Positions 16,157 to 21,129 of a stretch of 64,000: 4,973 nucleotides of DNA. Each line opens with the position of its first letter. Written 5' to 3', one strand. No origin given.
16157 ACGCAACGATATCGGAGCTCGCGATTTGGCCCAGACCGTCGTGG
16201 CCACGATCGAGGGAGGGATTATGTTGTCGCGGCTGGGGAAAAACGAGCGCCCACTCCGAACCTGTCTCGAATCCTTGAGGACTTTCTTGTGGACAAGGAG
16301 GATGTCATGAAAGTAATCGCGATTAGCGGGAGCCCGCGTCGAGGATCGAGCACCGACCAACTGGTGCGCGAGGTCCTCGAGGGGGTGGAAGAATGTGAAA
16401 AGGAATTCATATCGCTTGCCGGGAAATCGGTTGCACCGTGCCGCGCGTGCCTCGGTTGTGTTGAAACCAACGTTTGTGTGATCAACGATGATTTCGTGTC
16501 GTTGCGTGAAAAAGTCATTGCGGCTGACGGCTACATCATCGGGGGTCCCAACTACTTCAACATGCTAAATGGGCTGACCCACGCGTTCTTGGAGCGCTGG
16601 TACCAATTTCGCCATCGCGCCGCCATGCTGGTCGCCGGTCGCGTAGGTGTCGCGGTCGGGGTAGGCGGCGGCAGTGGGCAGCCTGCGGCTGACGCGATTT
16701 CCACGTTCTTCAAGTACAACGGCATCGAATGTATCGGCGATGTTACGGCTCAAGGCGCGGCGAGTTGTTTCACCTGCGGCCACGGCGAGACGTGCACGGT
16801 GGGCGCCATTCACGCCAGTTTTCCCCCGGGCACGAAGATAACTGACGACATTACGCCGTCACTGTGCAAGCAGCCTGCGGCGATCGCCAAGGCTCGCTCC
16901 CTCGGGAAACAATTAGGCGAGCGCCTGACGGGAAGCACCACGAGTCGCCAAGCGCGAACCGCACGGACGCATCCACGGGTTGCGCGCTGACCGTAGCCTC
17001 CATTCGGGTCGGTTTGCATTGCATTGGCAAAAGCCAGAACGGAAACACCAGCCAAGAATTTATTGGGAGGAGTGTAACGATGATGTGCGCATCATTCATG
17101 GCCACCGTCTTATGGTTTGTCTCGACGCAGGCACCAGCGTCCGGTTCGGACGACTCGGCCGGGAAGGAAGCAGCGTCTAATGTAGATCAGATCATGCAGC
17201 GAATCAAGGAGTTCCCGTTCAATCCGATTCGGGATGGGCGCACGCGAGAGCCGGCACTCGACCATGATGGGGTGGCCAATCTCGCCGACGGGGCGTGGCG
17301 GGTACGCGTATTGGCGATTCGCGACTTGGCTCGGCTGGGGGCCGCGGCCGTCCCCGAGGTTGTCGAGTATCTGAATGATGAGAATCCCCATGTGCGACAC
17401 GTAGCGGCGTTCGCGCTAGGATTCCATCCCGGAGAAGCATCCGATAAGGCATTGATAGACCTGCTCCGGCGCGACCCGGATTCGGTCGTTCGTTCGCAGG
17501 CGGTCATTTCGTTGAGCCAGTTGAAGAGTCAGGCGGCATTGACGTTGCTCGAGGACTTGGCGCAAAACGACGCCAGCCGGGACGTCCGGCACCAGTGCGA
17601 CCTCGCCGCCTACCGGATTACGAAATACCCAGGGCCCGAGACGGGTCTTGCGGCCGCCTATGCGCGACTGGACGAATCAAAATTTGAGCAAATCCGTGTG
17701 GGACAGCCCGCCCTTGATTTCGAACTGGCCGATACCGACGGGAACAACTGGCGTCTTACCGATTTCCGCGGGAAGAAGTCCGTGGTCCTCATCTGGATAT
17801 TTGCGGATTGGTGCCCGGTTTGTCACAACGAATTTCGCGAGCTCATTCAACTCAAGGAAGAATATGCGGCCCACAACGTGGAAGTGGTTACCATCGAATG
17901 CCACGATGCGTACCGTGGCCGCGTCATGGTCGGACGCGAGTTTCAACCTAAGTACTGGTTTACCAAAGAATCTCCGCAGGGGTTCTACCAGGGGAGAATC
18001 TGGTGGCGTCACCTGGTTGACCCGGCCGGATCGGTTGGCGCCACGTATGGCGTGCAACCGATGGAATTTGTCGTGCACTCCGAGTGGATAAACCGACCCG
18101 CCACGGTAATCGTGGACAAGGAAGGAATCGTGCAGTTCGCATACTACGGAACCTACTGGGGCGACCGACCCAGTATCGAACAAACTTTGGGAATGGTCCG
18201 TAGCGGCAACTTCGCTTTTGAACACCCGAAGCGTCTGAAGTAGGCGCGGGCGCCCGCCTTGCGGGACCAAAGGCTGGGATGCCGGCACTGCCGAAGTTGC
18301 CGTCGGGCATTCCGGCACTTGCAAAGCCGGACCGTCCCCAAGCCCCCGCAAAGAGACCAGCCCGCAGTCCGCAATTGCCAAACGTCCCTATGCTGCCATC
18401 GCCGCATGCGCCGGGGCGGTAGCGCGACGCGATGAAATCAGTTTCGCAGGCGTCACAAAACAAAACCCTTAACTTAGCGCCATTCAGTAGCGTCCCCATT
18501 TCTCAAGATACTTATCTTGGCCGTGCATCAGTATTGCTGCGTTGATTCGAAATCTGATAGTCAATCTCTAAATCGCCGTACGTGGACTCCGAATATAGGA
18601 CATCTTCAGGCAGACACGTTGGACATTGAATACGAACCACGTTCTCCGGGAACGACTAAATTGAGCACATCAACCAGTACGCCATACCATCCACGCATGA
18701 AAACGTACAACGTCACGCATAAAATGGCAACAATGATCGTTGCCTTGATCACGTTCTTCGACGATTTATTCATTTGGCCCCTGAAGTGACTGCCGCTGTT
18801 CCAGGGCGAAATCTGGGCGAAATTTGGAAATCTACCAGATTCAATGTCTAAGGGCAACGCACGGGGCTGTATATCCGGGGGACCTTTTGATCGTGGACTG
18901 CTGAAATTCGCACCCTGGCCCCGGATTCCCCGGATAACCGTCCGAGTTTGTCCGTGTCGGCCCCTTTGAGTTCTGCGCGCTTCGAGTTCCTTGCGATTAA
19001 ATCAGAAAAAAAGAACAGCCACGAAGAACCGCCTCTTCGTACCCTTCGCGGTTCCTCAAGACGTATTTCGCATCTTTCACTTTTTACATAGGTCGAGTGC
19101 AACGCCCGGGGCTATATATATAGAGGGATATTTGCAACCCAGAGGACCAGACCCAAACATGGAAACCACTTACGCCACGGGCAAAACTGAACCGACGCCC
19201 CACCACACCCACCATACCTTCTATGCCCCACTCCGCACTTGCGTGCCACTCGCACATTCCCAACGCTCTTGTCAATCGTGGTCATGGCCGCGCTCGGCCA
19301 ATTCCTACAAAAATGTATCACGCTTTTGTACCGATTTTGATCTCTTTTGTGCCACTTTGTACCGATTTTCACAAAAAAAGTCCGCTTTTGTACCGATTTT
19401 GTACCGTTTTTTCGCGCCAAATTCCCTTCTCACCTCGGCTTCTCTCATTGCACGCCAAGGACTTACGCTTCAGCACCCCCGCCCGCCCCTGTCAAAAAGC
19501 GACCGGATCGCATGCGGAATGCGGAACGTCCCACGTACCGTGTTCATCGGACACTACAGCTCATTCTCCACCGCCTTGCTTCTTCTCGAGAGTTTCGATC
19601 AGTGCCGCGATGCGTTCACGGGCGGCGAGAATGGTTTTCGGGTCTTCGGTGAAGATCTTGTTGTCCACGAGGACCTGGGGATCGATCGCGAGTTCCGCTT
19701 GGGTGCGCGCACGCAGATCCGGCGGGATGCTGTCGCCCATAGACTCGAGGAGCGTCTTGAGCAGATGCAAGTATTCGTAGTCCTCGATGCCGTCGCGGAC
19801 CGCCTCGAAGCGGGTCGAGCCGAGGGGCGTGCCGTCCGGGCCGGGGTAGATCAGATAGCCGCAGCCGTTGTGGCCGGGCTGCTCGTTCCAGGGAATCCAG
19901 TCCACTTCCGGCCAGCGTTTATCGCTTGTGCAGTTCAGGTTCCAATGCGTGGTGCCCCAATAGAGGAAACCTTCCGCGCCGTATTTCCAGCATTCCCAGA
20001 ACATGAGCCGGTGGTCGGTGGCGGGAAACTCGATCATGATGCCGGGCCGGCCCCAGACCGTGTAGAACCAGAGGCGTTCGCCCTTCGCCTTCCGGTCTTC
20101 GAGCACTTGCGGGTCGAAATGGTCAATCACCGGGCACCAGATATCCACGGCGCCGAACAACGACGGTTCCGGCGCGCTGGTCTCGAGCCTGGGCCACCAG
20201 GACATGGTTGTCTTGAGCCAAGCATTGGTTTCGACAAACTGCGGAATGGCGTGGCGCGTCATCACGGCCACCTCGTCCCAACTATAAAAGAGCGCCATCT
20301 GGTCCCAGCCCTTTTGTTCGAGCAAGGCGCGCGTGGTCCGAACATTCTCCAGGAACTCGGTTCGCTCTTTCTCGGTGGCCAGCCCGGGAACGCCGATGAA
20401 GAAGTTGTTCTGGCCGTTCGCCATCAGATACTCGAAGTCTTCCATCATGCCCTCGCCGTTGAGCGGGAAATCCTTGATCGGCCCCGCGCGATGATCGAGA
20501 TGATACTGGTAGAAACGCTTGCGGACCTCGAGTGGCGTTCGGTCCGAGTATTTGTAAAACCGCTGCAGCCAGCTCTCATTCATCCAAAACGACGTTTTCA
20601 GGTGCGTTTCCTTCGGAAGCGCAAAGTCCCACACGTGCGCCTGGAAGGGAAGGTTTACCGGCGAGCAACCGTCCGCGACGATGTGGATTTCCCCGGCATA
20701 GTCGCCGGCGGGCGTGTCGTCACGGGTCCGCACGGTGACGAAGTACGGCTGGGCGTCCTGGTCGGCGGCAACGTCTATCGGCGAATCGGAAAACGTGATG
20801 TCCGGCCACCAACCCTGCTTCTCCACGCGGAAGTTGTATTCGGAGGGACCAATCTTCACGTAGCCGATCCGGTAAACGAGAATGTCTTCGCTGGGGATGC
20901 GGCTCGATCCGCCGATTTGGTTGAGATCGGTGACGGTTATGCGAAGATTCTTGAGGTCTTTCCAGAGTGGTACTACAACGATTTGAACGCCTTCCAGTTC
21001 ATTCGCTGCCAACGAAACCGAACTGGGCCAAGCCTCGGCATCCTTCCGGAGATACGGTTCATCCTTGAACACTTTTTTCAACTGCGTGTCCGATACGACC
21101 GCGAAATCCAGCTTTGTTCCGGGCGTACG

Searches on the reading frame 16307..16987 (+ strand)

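Call 58: search_protein_families(library=pfam, proteins=[window:16307-16987:+], max_evalue=0.001)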
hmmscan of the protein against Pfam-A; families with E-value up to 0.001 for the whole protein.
window:16307-16987:+ (227 aa): 1 family
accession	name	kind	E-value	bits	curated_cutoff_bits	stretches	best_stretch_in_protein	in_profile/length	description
PF03358.20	FMN_red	-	1.5e-21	77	24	1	1-138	1-135/152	NADPH-dependent FMN reductase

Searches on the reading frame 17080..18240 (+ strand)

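Call 58: search_protein_families(library=pfam, proteins=[window:17080-18240:+], max_evalue=0.001)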
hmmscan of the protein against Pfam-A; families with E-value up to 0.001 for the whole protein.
window:17080-18240:+ (387 aa): 8 families
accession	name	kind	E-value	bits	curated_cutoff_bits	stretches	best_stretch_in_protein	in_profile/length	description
PF13646.12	HEAT_2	-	2.9e-23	82.4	27.7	2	68-146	8-88/88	HEAT repeats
PF00578.27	AhpC-TSA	-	6.4e-23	81.5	26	1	207-353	1-123/124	AhpC/TSA family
PF08534.16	Redoxin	-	7.7e-17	61.9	26.6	1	207-368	2-146/148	Redoxin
PF02985.28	HEAT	-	1e-09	38.1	23.5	0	91-114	2-25/31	HEAT repeat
PF03130.22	HEAT_PBS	-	2.9e-06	27.7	20.9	0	137-162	1-26/27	PBS lyase HEAT-like repeat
PF13905.12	Thioredoxin_8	-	0.0002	22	27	1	235-276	3-45/94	Thioredoxin-like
PF13513.12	HEAT_EZ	-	0.00029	21.7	27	0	73-114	1-53/55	HEAT-like repeat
PF00255.25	GSHPx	-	0.00066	19.7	27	0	213-275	3-62/108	Glutathione peroxidase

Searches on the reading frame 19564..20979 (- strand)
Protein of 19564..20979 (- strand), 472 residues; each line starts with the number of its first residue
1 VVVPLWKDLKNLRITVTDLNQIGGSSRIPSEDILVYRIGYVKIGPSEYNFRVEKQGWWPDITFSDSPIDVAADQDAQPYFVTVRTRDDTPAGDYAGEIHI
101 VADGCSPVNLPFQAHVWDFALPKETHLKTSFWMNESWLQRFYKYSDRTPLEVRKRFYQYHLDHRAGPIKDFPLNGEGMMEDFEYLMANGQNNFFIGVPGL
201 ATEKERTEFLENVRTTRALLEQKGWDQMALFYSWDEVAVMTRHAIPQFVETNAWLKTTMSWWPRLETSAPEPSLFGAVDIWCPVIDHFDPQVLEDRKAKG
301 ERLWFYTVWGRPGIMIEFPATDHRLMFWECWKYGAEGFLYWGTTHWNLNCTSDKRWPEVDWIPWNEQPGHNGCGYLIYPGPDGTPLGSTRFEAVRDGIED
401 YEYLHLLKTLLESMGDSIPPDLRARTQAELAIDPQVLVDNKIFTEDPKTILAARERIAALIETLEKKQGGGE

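Call 20: find_homologous_proteins(query=window:19564-20979:-, max_evalue=1e-10)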
Query window:19564-20979:- (472 aa): 404 proteins with E <= 1e-10 among 7787 candidates; the best 120 are listed.
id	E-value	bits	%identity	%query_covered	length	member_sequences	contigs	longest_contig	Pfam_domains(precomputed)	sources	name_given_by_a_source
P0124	5.8e-195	667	60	99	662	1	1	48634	PF13320.13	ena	-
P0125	1.1e-193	663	59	99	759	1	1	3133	PF13320.13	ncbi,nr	ncbi:MAG: DUF4091 domain-containing protein, partial [Candidatus Hydrogenedentes bacterium]|nr:DUF40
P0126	2.3e-186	638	58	98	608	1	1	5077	PF13320.13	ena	-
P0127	2.6e-167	575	57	90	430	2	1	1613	PF13320.13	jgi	jgi:hypothetical protein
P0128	8.8e-154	531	68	68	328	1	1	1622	PF13320.13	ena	-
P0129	9.5e-117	409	65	55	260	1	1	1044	PF13320.13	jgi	jgi:hypothetical protein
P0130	6.8e-76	274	36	100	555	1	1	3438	PF19543.6,PF13320.13,PF22680.3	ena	-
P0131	1.7e-74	269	36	99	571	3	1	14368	PF19543.6,PF13320.13,PF22680.3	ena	-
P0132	1.8e-74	269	37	98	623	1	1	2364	PF19543.6,PF13320.13,PF22680.3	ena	-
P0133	2.1e-73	266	33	98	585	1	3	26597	PF19543.6,PF13320.13,PF22680.3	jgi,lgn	jgi:hypothetical protein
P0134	2.4e-73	265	35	94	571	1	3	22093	PF19543.6,PF13320.13,PF22680.3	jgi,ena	-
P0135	9.2e-73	264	36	99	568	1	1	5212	PF19543.6,PF13320.13,PF22680.3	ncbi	-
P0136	4.1e-72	261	32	99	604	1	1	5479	PF19543.6,PF13320.13,PF22680.3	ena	-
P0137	4.3e-72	261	35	98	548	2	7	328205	PF19543.6,PF13320.13,PF22680.3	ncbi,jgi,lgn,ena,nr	ncbi:MAG TPA: DUF6067 family protein [Planctomycetota bacterium]|nr:DUF6067 family protein [Planctom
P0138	2.5e-71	259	33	97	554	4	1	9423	PF19543.6,PF13320.13,PF22680.3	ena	-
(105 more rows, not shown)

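Call 33: find_encoding_contigs(protein=P0124, flank=8000, max_places=3)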
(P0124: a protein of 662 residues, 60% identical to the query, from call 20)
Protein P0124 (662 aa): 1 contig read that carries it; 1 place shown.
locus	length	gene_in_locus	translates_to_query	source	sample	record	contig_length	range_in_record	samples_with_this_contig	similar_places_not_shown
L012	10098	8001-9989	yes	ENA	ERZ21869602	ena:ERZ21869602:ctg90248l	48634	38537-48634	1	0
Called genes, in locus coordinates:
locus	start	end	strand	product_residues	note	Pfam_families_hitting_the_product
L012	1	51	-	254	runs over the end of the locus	PF00873:ACR_tran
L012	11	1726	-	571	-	PF00873:ACR_tran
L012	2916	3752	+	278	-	-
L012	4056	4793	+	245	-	-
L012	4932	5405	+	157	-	PF00656:Peptidase_C14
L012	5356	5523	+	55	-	-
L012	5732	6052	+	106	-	-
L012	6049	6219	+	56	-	-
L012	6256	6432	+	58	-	-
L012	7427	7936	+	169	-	PF13517:FG-GAP_3 (faint), PF13570:Beta-prop_ACSF4 (weak), PF13360:PQQ_2 (weak), PF25292:Beta-prop_CGLA (weak), PF01839:FG-GAP (faint)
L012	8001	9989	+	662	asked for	PF13320:GH123_cat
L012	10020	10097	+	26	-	?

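Call 34: find_encoding_contigs(protein=P0126, flank=5000, max_places=3)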
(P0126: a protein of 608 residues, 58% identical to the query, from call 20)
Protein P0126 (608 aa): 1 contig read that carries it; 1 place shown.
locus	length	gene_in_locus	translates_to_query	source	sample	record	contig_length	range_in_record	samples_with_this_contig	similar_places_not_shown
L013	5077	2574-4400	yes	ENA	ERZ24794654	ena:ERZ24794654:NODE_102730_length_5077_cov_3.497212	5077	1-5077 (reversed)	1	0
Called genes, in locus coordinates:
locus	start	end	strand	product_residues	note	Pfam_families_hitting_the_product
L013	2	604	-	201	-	?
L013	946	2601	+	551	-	-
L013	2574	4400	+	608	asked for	PF13320:GH123_cat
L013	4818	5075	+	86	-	?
